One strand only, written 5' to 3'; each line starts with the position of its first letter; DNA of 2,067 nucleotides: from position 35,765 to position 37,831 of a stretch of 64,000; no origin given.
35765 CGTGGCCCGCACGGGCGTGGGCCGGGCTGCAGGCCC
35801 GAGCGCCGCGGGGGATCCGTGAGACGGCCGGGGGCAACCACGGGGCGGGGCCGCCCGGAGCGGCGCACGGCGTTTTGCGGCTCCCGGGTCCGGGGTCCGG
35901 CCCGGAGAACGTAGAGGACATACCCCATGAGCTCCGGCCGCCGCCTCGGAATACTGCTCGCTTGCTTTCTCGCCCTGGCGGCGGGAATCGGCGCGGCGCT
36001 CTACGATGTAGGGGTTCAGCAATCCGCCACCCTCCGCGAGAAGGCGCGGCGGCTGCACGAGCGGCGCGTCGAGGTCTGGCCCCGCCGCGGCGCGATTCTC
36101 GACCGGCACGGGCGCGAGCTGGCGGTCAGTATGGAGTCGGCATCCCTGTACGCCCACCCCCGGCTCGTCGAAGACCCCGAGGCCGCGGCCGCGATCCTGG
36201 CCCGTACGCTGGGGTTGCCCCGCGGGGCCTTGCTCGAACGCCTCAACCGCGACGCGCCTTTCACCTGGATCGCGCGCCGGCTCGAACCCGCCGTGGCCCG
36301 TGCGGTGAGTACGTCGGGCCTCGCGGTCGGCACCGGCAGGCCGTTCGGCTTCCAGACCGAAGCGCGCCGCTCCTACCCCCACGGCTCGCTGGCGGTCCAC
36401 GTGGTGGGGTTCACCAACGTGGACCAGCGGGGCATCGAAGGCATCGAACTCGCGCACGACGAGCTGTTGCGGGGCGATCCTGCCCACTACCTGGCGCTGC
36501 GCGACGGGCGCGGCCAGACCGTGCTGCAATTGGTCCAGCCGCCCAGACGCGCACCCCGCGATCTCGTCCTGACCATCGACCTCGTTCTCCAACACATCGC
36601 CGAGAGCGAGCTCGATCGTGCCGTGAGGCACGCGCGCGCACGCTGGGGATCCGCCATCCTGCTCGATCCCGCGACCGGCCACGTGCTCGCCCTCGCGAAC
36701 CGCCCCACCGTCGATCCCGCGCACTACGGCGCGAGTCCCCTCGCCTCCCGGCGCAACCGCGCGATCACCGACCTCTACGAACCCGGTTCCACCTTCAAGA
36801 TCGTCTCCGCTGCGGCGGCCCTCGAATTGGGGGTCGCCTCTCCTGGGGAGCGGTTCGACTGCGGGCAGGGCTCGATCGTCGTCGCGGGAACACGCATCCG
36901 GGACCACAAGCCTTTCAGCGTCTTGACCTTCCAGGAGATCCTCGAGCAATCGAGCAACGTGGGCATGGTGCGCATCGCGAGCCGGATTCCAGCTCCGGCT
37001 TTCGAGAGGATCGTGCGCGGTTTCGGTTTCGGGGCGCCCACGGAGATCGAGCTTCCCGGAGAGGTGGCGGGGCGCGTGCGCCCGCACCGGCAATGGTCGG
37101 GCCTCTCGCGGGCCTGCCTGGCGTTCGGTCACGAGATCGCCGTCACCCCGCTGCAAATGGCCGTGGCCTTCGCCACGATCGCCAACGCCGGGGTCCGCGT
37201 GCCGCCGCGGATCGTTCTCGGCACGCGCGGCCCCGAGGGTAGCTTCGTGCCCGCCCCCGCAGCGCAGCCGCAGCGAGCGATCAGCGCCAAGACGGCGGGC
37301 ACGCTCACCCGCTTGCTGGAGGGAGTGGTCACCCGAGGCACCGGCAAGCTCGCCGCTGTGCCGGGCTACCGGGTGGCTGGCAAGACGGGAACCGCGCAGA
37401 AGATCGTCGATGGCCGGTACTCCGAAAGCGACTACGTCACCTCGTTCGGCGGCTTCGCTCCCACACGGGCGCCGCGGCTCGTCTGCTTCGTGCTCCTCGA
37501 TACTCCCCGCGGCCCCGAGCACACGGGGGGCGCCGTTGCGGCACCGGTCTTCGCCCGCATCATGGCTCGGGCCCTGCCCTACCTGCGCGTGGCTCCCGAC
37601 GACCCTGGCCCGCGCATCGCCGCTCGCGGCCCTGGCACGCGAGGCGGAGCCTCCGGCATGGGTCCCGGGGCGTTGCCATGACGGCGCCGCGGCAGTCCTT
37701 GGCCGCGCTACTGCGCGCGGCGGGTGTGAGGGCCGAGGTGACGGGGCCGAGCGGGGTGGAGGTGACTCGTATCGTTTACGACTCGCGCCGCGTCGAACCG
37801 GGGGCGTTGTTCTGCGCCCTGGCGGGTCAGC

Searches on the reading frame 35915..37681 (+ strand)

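Call 80: search_protein_families(library=pfam, proteins=[window:35915-37681:+], max_evalue=0.001)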
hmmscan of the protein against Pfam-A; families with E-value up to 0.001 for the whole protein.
window:35915-37681:+ (588 aa): 3 families
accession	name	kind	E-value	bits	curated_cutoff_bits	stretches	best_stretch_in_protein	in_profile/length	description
PF00905.27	Transpeptidase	-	6.4e-75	252.6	22.1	1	245-550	1-298/299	Penicillin binding protein transpeptidase domain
PF03717.20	PBP_dimer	-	1.8e-09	38.8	24.4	1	56-202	4-175/180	Penicillin-binding Protein dimerisation domain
PF21922.1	PBP_dimer_2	-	4e-05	24.2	27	0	151-190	24-62/83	Penicillin binding protein A dimerisation domain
